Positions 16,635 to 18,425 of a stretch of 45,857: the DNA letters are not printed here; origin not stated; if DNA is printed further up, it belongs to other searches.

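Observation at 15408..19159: Beta-CASP nuclease + AMP-phosphorylase-like enzyme + Prs-like kinase: a tightly coupled, uncharacterised ribose-salvage triad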

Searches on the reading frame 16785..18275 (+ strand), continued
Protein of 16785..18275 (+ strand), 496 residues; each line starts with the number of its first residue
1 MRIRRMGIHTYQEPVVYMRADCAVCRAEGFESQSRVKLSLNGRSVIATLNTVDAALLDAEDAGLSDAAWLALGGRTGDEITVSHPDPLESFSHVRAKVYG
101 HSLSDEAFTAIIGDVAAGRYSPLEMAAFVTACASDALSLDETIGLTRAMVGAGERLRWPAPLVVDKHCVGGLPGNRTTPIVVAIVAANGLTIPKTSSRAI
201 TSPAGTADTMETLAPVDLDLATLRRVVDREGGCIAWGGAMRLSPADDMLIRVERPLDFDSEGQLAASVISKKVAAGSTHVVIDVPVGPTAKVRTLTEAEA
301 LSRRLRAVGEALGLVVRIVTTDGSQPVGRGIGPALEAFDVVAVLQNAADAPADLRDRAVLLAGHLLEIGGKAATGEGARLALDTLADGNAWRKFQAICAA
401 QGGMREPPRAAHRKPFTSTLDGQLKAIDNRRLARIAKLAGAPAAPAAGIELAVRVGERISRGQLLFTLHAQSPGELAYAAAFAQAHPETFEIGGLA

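Call 103: search_protein_families(library=ncbifam, proteins=[P0165, P0201, P0135, P0162, P0167, P0242], max_evalue=0.00001)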
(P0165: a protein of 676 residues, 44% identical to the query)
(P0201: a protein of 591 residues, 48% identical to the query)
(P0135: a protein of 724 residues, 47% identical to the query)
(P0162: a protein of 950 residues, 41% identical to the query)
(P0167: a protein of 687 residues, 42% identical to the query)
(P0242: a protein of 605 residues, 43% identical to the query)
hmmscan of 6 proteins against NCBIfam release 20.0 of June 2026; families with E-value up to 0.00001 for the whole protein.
P0165 (676 aa): 14 families
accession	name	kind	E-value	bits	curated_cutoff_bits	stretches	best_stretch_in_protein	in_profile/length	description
NF003338.0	PRK04350.1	subfamily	2.7e-169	563.7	434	1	185-670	3-492/502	thymidine phosphorylase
TIGR02645.1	ARCH_P_rylase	hypoth_equivalog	7.1e-144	479.9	434.6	1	186-671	2-490/493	putative thymidine phosphorylase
TIGR03327.1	AMP_phos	equivalog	1e-121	406.9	535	1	187-666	4-486/500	AMP phosphorylase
TIGR02322.1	phosphon_PhnN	equivalog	1.1e-61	207.7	156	1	4-180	1-177/179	phosphonate metabolism protein/1,5-bisphosphokinase (PRPP-forming) PhnN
NF004490.0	PRK05820.1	equivalog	1.1e-45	156.2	269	1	275-666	7-418/439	thymidine phosphorylase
NF007485.0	PRK10078.1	equivalog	1.6e-41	142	153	1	5-180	3-175/186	ribose 1,5-bisphosphokinase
TIGR02644.1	Y_phosphoryl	subfamily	4.4e-40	137.7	409.05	1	277-662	5-408/417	pyrimidine-nucleoside phosphorylase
TIGR02643.1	T_phosphoryl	equivalog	8.9e-33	113.8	570.7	1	274-663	4-415/437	thymidine phosphorylase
NF004747.0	PRK06078.1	equivalog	5.8e-27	94.3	559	1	343-651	76-399/434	pyrimidine-nucleoside phosphorylase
TIGR03263.1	guanyl_kin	equivalog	4.7e-15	55.7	160.45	1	4-179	1-178/180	guanylate kinase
NF011325.0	PRK14738.1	equivalog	1.3e-13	50.7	263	1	3-180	12-193/206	guanylate kinase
NF011201.0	PRK14607.1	equivalog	4.3e-10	38.9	670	1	275-413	197-339/534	bifunctional anthranilate synthase component II/anthranilate phosphoribosyltransferase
TIGR01245.1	trpD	equivalog_domain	6.1e-07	29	199.05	1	282-413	6-142/330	anthranilate phosphoribosyltransferase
NF011324.0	PRK14737.1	equivalog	1.6e-06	28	318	1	3-181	4-184/187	guanylate kinase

P0201 (591 aa): 13 families
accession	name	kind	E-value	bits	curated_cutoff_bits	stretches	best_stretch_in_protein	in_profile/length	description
NF003338.0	PRK04350.1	subfamily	6.4e-159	529.5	434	1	4-583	17-491/502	thymidine phosphorylase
TIGR02645.1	ARCH_P_rylase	hypoth_equivalog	8.1e-127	423.6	434.6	1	190-587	90-492/493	putative thymidine phosphorylase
TIGR03327.1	AMP_phos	equivalog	3.7e-109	365.5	535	1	191-586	93-492/500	AMP phosphorylase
TIGR02322.1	phosphon_PhnN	equivalog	2e-54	184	156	1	3-179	1-177/179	phosphonate metabolism protein/1,5-bisphosphokinase (PRPP-forming) PhnN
NF004490.0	PRK05820.1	equivalog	6.6e-52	176.6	269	1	192-587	12-423/439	thymidine phosphorylase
TIGR02644.1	Y_phosphoryl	subfamily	7.3e-48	163.4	409.05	1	192-577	8-409/417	pyrimidine-nucleoside phosphorylase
TIGR02643.1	T_phosphoryl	equivalog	1.1e-35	123.3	570.7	1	191-590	9-426/437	thymidine phosphorylase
NF007485.0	PRK10078.1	equivalog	8.7e-30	103.8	153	1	3-180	2-176/186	ribose 1,5-bisphosphokinase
NF004747.0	PRK06078.1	equivalog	1.8e-28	99.3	559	1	230-563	49-397/434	pyrimidine-nucleoside phosphorylase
NF011325.0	PRK14738.1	equivalog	1.2e-12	47.5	263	1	4-173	14-187/206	guanylate kinase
TIGR03263.1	guanyl_kin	equivalog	5.3e-10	39.2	160.45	1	3-173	1-173/180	guanylate kinase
NF011201.0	PRK14607.1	equivalog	3.6e-09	35.8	670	1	193-340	203-353/534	bifunctional anthranilate synthase component II/anthranilate phosphoribosyltransferase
TIGR01245.1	trpD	equivalog_domain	2.3e-08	33.8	199.05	1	195-328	7-145/330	anthranilate phosphoribosyltransferase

P0135 (724 aa): 20 families
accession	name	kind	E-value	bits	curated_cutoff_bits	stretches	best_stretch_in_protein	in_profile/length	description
NF003338.0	PRK04350.1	subfamily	1.8e-182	607.2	434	1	302-722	73-494/502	thymidine phosphorylase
TIGR02645.1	ARCH_P_rylase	hypoth_equivalog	2.1e-168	560.8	434.6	1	307-720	72-489/493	putative thymidine phosphorylase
TIGR03327.1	AMP_phos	equivalog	1.6e-145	485.4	535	1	305-721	71-491/500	AMP phosphorylase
NF005537.0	PRK07199.1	subfamily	1.6e-113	378.8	322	1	9-301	2-294/301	ribose-phosphate diphosphokinase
TIGR02644.1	Y_phosphoryl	subfamily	2e-59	201.5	409.05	1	322-718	2-414/417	pyrimidine-nucleoside phosphorylase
NF002095.0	PRK00934.1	equivalog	7e-58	196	296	1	16-297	7-284/287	ribose-phosphate diphosphokinase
NF004490.0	PRK05820.1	equivalog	1.5e-57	195.2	269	1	322-718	6-420/439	thymidine phosphorylase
TIGR01251.1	ribP_PPkin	subfamily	2e-54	184.6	113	1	12-289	3-287/309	ribose-phosphate diphosphokinase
NF004747.0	PRK06078.1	equivalog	5.1e-48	163.7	559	1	319-710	1-408/434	pyrimidine-nucleoside phosphorylase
TIGR02643.1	T_phosphoryl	equivalog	7e-42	143.8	570.7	1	323-635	5-323/437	thymidine phosphorylase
NF002320.0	PRK01259.1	subfamily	2.5e-32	112.5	297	1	7-286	4-282/316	ribose-phosphate diphosphokinase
NF002618.0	PRK02269.1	equivalog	3.2e-28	99.3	460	1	11-283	7-282/321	ribose-phosphate diphosphokinase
NF002844.0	PRK03092.1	equivalog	1.3e-26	93.7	438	1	6-285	7-290/326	ribose-phosphate diphosphokinase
NF001815.0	PRK00553.1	equivalog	1.3e-24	86.9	484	1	5-277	5-277/332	ribose-phosphate pyrophosphokinase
NF002686.0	PRK02458.1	equivalog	1.2e-22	80.8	506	1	5-281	5-281/323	ribose-phosphate diphosphokinase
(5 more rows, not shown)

P0162 (950 aa): 17 families
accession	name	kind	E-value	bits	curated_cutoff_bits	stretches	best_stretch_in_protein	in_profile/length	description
NF003338.0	PRK04350.1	subfamily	1.9e-176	587.3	434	2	620-945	168-489/502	thymidine phosphorylase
TIGR02645.1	ARCH_P_rylase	hypoth_equivalog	1.9e-172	574.1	434.6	2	620-940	162-481/493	putative thymidine phosphorylase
TIGR03327.1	AMP_phos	equivalog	1.5e-168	561.4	535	2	620-946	163-488/500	AMP phosphorylase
TIGR02644.1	Y_phosphoryl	subfamily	1.4e-68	231.6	409.05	2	623-946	82-414/417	pyrimidine-nucleoside phosphorylase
NF004490.0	PRK05820.1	equivalog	1e-61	209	269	2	622-945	85-419/439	thymidine phosphorylase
NF004747.0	PRK06078.1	equivalog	9.7e-53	179.3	559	2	624-935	85-405/434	pyrimidine-nucleoside phosphorylase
TIGR02643.1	T_phosphoryl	equivalog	2.6e-40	138.6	570.7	2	615-861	78-325/437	thymidine phosphorylase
NF011491.0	PRK14898.1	equivalog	8.5e-24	83.6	783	1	196-489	108-393/860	DNA-directed RNA polymerase subunit A''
NF045703.1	rSAM_Tes_intein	exception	2.4e-21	75.3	1700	2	328-481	360-513/1040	tetraether lipid synthase Tes, intein-containing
NF011303.0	PRK14715.1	equivalog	3.9e-15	54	1585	1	320-624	1102-1379/1627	DNA-directed DNA polymerase II large subunit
NF011287.0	PRK14698.1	equivalog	3.1e-14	52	1238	1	323-623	377-671/1017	V-type ATP synthase subunit A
NF003159.0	PRK04132.1-4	equivalog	2.3e-11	42.5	999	0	338-483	179-313/852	replication factor C small subunit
NF003157.0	PRK04132.1-2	equivalog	3.5e-11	41.8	1103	1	334-487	167-318/864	replication factor C small subunit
TIGR01245.1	trpD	equivalog_domain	5.1e-11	42.4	199.05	0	638-685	94-142/330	anthranilate phosphoribosyltransferase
NF011201.0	PRK14607.1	equivalog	1.8e-08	33.6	670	0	547-685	201-339/534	bifunctional anthranilate synthase component II/anthranilate phosphoribosyltransferase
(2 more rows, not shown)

P0167 (687 aa): 14 families
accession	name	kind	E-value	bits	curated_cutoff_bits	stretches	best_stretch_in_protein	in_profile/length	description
NF003338.0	PRK04350.1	subfamily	6e-172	572.5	434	1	186-674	4-493/502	thymidine phosphorylase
TIGR02645.1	ARCH_P_rylase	hypoth_equivalog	3.1e-149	497.6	434.6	1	209-673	23-489/493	putative thymidine phosphorylase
TIGR03327.1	AMP_phos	equivalog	1.8e-128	429.2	535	1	213-673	28-490/500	AMP phosphorylase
TIGR02644.1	Y_phosphoryl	subfamily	1.9e-57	194.9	409.05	1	276-672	3-415/417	pyrimidine-nucleoside phosphorylase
NF004490.0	PRK05820.1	equivalog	2.2e-56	191.4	269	1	275-676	6-425/439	thymidine phosphorylase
TIGR02322.1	phosphon_PhnN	equivalog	1.7e-54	184.3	156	1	3-178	1-177/179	phosphonate metabolism protein/1,5-bisphosphokinase (PRPP-forming) PhnN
NF004747.0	PRK06078.1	equivalog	4.1e-41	140.9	559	1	277-679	6-423/434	pyrimidine-nucleoside phosphorylase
TIGR02643.1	T_phosphoryl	equivalog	1e-39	136.7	570.7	1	276-675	5-424/437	thymidine phosphorylase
NF007485.0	PRK10078.1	equivalog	2.9e-30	105.4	153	1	4-178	3-175/186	ribose 1,5-bisphosphokinase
TIGR03263.1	guanyl_kin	equivalog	3.4e-18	65.9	160.45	1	3-177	1-178/180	guanylate kinase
NF011325.0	PRK14738.1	equivalog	8.3e-16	57.8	263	1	5-150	15-163/206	guanylate kinase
NF011201.0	PRK14607.1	equivalog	3.5e-14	52.4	670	1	274-420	195-345/534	bifunctional anthranilate synthase component II/anthranilate phosphoribosyltransferase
TIGR01245.1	trpD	equivalog_domain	1e-12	48.1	199.05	1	279-416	2-144/330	anthranilate phosphoribosyltransferase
NF011324.0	PRK14737.1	equivalog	7.9e-08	32.2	318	1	5-164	7-170/187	guanylate kinase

P0242 (605 aa): 13 families
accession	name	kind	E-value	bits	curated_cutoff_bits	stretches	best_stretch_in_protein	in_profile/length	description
NF003338.0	PRK04350.1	subfamily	5.9e-161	536.2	434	1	2-598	13-497/502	thymidine phosphorylase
TIGR02645.1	ARCH_P_rylase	hypoth_equivalog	5.6e-118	394.5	434.6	1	203-596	95-492/493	putative thymidine phosphorylase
TIGR03327.1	AMP_phos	equivalog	2e-105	353.2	535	1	202-596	95-493/500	AMP phosphorylase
TIGR02322.1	phosphon_PhnN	equivalog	4.4e-55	186.1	156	1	5-179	1-176/179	phosphonate metabolism protein/1,5-bisphosphokinase (PRPP-forming) PhnN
NF004490.0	PRK05820.1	equivalog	1.3e-49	169.1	269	1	201-594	12-423/439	thymidine phosphorylase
TIGR02644.1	Y_phosphoryl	subfamily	1e-45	156.3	409.05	1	200-589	7-412/417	pyrimidine-nucleoside phosphorylase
TIGR02643.1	T_phosphoryl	equivalog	3.1e-37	128.5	570.7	1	201-594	10-423/437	thymidine phosphorylase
NF004747.0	PRK06078.1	equivalog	1.8e-35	122.4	559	1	238-587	48-412/434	pyrimidine-nucleoside phosphorylase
NF007485.0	PRK10078.1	equivalog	3.2e-33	115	153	1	7-165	4-160/186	ribose 1,5-bisphosphokinase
TIGR03263.1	guanyl_kin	equivalog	2e-12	47.1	160.45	1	7-149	3-148/180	guanylate kinase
NF011325.0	PRK14738.1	equivalog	1.5e-10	40.7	263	1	8-148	16-159/206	guanylate kinase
NF011201.0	PRK14607.1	equivalog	1.6e-10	40.3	670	1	212-330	213-335/534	bifunctional anthranilate synthase component II/anthranilate phosphoribosyltransferase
TIGR01245.1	trpD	equivalog_domain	2.7e-09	36.8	199.05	1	206-329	9-137/330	anthranilate phosphoribosyltransferase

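Call 105: find_encoding_contigs(protein=P0165, flank=10000, max_places=3)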
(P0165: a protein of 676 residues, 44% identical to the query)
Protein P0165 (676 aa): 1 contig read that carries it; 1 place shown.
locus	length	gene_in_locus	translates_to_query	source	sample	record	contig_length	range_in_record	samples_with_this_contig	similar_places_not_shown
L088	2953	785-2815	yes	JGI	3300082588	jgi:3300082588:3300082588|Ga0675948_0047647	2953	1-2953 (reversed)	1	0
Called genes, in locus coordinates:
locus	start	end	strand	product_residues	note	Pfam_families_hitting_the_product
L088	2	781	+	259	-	?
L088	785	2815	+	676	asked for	PF00591:Glycos_transf_3, PF07831:PYNP_C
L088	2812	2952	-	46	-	?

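Call 106: search_dna_similar(query=P0165, collection=plasmids, mode=protein, max_rows=25, max_evalue=1e-40)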
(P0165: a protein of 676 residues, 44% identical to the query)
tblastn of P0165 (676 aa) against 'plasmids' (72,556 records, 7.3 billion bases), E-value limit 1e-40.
Records with a match: 126; places in all: 127; records where one place covers at least 80% of the query: 2.
Best place of each record, by identity: <60% 126.
By first word of the organism name: Sphingobium 29; Variovorax 7; Cupriavidus 7; Ralstonia 7; Novosphingobium 6; Legionella 5; Rhizorhabdus 4; Paracoccus 3; Sphingomonas 3; Roseibium 3; and 35 more.
By predicted mobility (MOB-suite, as given by PLSDB): non-mobilizable 61; conjugative 49; mobilizable 16.
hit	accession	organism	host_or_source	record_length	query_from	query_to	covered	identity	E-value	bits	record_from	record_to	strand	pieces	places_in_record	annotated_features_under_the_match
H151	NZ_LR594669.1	Variovorax sp. SRS16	linuron-contaminated soil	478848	1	651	96%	47.8%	7e-144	471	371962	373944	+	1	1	phnN: phosphonate metabolism protein/1,5-bisphosphokinase (PRPP-forming) ...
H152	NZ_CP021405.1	Pacificitalea manganoxidans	cell culture,sediment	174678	1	651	96%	46.0%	1e-111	378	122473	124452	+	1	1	phnN: phosphonate metabolism protein/1,5-bisphosphokinase (PRPP-forming) ...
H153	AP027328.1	Sphingobium sp. TomTYG64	-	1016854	181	672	73%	50.0%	2e-105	359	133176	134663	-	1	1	putative thymidine phosphorylase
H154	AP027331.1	Sphingobium sp. TomTYG65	-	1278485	180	672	73%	49.7%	4e-102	350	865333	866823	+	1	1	putative thymidine phosphorylase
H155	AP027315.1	Sphingobium sp. TomMM15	-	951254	181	672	73%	49.6%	7e-105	358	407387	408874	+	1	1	putative thymidine phosphorylase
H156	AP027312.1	Sphingobium sp. TomMM7A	-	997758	181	672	73%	49.6%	7e-105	358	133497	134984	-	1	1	putative thymidine phosphorylase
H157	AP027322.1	Sphingobium sp. TomTYG43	-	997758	181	672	73%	49.6%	7e-105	358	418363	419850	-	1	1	putative thymidine phosphorylase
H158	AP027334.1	Sphingobium sp. TomTYG71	-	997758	181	672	73%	49.6%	7e-105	358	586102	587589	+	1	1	putative thymidine phosphorylase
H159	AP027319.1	Sphingobium sp. TomTYG42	-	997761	181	672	73%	49.6%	7e-105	358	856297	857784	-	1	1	putative thymidine phosphorylase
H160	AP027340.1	Sphingobium sp. TomTYG73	-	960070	181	672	73%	49.6%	8e-105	357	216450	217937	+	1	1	putative thymidine phosphorylase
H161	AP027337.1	Sphingobium sp. TomTYG72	-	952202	181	672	73%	49.6%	9e-105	357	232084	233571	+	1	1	putative thymidine phosphorylase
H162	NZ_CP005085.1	Sphingobium sp. TKS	-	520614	185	672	72%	49.6%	8e-104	355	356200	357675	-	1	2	thymidine phosphorylase family protein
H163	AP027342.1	Sphingobium sp. TomTYG74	-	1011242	181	672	73%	49.0%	3e-103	353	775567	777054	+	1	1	putative thymidine phosphorylase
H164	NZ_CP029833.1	Azospirillum ramasamyi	single cell,Cow dung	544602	185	666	71%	49.8%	6e-103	352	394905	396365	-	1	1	thymidine phosphorylase family protein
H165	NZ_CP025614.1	Niveispirillum cyanobacteriorum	sing cell,cyanobacterial aggregates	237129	181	673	73%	48.3%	3e-105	358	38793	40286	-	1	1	thymidine phosphorylase family protein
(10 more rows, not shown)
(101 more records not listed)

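Call 107: get_annotated_region(hit=H151, flank=10000)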
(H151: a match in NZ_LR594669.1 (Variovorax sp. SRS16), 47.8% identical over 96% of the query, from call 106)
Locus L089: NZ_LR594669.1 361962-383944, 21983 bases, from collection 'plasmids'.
description: Variovorax sp. SRS16 plasmid 4
organism: Variovorax sp. SRS16 (NCBI taxid 282217)
taxonomy: Bacteria; Pseudomonadota; Betaproteobacteria; Burkholderiales; Comamonadaceae; Variovorax; Variovorax sp. SRS16
host: -; source: linuron-contaminated soil; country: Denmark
typing (MOB-suite, as given by PLSDB): non-mobilizable
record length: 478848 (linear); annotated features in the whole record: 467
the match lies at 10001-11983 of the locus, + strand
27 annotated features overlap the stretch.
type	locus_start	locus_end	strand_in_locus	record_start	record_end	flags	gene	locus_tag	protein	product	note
CDS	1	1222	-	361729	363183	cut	-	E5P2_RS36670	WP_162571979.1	2-hydroxymuconic semialdehyde dehydrogenase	-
CDS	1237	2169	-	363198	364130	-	-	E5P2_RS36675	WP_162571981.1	catechol 2,3-dioxygenase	GO:0009712 - catechol-containing compound metabolic process [Evidence IEA]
CDS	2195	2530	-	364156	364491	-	-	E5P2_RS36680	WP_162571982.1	2Fe-2S iron-sulfur cluster binding domain-containing protein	-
CDS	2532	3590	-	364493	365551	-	-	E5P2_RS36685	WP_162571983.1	2Fe-2S iron-sulfur cluster binding domain-containing protein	-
CDS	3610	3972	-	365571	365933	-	-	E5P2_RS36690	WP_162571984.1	phenol hydroxylase subunit P4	-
CDS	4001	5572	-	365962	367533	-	-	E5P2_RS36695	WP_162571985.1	aromatic/alkene/methane monooxygenase hydroxylase/oxygenase subunit alpha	-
CDS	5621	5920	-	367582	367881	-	-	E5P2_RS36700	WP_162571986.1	MmoB/DmpM family protein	-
CDS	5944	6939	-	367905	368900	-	-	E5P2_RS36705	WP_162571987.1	aromatic/alkene monooxygenase hydroxylase subunit beta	-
CDS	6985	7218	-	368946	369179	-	-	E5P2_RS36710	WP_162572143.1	phenol hydroxylase subunit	-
CDS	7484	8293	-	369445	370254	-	-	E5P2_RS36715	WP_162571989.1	FRG domain-containing protein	-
CDS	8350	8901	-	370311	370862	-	-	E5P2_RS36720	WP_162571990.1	MarR family transcriptional regulator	GO:0006355 - regulation of DNA-templated transcription [Evidence IEA]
CDS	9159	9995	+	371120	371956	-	nadC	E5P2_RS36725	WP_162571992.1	carboxylating nicotinate-nucleotide diphosphorylase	GO:0019363 - pyridine nucleotide biosynthetic process [Evidence IEA]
CDS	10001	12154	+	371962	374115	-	phnN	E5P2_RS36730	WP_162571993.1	phosphonate metabolism protein/1,5-bisphosphokinase (PRPP-forming) PhnN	GO:0019634 - organic phosphonate metabolic process [Evidence IEA]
CDS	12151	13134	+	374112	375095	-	-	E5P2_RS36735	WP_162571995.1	tripartite tricarboxylate transporter substrate binding protein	-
CDS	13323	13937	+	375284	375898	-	-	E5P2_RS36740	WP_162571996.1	hypothetical protein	-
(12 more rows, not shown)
